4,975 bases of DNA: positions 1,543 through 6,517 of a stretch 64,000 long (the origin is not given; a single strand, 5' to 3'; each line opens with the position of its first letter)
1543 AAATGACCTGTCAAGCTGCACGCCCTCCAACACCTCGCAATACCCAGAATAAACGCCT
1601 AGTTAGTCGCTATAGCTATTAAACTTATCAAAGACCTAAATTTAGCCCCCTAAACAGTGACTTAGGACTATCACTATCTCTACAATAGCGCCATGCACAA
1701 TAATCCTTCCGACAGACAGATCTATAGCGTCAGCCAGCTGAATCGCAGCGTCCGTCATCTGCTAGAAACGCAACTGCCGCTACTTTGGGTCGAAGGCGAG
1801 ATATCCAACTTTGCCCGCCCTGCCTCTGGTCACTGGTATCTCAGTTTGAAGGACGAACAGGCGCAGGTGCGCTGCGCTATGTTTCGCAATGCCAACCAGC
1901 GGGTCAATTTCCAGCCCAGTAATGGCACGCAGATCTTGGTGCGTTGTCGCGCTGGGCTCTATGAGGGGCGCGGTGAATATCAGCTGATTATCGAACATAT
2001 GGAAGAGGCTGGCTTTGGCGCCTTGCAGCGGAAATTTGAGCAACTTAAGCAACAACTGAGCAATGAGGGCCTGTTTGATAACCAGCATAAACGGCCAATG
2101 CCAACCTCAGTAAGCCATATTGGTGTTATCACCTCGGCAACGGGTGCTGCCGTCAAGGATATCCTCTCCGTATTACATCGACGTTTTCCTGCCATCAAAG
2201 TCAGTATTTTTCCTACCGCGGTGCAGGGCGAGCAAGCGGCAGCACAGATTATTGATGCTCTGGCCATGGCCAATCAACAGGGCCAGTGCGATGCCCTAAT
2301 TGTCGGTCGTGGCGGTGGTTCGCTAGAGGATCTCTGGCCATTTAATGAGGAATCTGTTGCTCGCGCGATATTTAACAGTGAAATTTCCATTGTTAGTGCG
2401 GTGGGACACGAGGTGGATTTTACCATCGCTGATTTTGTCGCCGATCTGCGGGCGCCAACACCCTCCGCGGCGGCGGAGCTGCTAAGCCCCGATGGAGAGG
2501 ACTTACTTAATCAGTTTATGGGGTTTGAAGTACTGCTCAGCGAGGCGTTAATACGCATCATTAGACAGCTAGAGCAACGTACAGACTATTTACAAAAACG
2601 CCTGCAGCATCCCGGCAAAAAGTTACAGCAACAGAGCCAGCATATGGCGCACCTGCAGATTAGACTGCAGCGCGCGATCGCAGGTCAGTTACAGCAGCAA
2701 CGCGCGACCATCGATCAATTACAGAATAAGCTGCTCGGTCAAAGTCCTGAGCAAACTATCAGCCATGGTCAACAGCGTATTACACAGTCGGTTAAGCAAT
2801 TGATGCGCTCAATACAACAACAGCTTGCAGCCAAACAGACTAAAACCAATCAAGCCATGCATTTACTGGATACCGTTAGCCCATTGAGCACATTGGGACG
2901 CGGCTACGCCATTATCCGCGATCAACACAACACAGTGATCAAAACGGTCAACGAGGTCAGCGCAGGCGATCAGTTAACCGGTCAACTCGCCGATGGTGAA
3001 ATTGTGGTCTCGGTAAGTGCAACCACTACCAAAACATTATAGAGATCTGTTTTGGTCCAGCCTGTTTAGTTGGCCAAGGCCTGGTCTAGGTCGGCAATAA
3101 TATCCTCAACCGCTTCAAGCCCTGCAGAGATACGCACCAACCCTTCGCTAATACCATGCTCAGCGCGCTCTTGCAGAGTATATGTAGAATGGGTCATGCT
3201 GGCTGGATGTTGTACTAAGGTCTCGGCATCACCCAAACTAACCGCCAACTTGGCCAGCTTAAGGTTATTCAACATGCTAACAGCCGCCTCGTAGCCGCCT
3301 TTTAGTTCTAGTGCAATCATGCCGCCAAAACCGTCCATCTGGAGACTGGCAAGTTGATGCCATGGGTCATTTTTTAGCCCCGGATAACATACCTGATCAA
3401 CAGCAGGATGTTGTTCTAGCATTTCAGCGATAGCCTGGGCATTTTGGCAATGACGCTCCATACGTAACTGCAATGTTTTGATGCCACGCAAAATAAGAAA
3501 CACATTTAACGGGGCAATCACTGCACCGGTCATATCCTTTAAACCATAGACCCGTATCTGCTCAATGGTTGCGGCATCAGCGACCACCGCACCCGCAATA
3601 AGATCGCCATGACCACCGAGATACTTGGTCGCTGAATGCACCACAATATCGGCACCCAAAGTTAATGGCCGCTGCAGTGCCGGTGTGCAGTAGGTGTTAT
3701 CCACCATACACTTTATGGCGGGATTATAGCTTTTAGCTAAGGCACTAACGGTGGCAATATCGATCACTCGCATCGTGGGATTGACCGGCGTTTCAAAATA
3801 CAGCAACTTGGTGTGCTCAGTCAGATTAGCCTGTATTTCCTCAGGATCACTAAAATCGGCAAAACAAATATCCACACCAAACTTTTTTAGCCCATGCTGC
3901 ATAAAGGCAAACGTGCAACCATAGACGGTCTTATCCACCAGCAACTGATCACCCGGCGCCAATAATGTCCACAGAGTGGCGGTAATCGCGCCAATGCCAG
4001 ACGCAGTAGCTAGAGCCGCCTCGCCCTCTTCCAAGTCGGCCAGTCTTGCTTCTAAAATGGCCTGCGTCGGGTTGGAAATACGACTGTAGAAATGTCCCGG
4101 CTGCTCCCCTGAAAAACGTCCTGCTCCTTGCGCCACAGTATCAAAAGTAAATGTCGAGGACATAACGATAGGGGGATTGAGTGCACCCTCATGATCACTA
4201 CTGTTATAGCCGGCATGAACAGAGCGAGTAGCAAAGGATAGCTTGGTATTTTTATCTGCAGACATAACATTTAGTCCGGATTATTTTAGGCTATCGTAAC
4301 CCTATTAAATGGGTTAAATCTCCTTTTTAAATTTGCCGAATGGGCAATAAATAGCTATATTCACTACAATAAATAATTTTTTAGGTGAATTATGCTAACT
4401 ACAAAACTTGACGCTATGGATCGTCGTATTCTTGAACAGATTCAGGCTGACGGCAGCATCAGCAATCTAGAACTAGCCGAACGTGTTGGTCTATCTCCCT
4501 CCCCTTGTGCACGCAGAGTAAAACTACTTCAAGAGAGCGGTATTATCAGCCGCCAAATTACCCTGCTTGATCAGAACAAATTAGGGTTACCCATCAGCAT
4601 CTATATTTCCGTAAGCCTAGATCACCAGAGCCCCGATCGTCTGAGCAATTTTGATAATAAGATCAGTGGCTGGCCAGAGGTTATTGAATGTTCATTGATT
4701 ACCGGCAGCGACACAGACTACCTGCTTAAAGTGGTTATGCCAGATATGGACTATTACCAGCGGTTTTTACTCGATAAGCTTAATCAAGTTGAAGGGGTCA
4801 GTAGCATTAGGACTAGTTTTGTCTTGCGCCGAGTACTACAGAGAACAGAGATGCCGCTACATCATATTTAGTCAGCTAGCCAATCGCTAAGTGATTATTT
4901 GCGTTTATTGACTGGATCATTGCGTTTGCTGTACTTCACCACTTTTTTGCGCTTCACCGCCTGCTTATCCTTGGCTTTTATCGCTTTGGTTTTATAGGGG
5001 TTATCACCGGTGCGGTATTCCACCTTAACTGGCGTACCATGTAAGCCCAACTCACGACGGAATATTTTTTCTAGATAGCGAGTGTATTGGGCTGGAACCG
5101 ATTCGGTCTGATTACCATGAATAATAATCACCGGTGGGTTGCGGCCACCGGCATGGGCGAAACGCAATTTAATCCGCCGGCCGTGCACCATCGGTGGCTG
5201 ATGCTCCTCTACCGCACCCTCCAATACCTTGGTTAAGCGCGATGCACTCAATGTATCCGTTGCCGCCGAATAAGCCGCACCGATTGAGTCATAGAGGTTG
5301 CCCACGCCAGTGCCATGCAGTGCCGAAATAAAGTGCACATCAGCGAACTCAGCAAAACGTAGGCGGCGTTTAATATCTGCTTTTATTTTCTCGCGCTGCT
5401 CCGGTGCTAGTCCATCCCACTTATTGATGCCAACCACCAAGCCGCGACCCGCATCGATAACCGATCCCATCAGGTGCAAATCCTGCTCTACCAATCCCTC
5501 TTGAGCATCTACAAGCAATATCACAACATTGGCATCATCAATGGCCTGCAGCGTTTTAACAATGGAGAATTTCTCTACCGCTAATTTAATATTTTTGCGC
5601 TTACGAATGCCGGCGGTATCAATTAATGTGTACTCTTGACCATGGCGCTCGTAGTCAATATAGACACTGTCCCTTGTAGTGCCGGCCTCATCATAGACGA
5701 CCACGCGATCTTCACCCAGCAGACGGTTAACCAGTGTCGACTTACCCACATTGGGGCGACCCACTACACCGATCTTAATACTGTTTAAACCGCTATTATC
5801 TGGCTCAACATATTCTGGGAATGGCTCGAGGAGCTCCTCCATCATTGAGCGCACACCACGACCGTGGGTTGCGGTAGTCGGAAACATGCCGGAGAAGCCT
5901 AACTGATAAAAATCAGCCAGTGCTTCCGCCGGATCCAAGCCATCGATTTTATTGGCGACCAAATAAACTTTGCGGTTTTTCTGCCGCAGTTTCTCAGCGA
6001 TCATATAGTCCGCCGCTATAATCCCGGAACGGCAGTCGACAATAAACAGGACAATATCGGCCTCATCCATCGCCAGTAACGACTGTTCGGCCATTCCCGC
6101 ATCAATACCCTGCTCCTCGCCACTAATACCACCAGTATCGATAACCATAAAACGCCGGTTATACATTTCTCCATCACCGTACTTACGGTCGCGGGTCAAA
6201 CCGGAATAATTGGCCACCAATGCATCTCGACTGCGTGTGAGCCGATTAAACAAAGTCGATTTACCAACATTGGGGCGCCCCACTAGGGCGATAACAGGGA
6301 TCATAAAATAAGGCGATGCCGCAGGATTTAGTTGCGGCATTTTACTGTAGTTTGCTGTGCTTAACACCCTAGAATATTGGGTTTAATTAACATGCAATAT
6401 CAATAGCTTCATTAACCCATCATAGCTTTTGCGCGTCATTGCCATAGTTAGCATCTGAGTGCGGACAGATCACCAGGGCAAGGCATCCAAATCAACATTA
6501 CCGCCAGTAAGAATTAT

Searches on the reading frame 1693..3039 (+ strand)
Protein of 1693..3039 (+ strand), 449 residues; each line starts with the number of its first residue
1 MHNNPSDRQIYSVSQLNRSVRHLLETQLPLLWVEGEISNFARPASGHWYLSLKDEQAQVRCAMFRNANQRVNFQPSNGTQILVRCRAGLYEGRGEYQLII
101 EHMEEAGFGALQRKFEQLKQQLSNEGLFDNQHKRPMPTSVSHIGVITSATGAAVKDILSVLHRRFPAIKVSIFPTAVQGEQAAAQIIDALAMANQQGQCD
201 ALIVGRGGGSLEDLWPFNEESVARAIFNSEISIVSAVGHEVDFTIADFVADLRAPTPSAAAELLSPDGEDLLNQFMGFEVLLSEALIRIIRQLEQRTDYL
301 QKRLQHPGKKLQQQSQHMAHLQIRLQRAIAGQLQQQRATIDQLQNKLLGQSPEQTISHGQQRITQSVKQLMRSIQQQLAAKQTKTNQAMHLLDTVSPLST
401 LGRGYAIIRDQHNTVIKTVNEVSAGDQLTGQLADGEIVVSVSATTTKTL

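Call 19: search_protein_families(library=pfam, proteins=[window:1693-3039:+], max_evalue=0.00001)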
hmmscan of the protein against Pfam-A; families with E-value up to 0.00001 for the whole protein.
window:1693-3039:+ (449 aa): 3 families
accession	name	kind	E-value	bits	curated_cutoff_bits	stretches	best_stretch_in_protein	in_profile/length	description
PF02601.20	Exonuc_VII_L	-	2.7e-110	369.2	35.9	1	127-438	1-313/315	Exonuclease VII, large subunit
PF13742.12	tRNA_anti_2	-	5.8e-35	119.8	27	1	11-104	1-95/95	OB-fold nucleic acid binding domain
PF01336.31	tRNA_anti-codon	-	8.8e-12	45.2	27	1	32-105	2-74/75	OB-fold nucleic acid binding domain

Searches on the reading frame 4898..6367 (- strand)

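Call 19: search_protein_families(library=pfam, proteins=[window:4898-6367:-], max_evalue=0.00001)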
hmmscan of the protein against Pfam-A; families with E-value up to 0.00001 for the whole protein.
window:4898-6367:- (490 aa): 8 families
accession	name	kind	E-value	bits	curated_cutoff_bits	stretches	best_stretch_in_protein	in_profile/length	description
PF01926.29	MMR_HSR1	-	1e-53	180.7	21.9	2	26-140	2-113/113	50S ribosome-binding GTPase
PF02421.24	FeoB_N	-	4.6e-32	111.1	27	2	26-175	3-152/156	Ferrous iron transport protein B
PF14714.11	KH_dom-like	-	7.4e-25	87.5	27.3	1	374-452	3-81/81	KH-domain-like of EngA bacterial GTPase enzymes, C-terminal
PF00009.33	GTP_EFTU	-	4.3e-21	75.8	26.5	1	196-362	3-182/188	Elongation factor Tu GTP binding domain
PF00350.29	Dynamin_N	-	4.6e-13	50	27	0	199-241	1-42/168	Dynamin family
PF04548.22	AIG1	-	4.1e-09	36.5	27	0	199-295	3-99/212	AIG1 family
PF03193.22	RsgA_GTPase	-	1.1e-08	35.5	30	0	200-256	110-170/174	RsgA GTPase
PF08477.19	Roc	-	1.2e-06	29.2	27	0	198-225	1-28/119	Ras of Complex, Roc, domain of DAPkinase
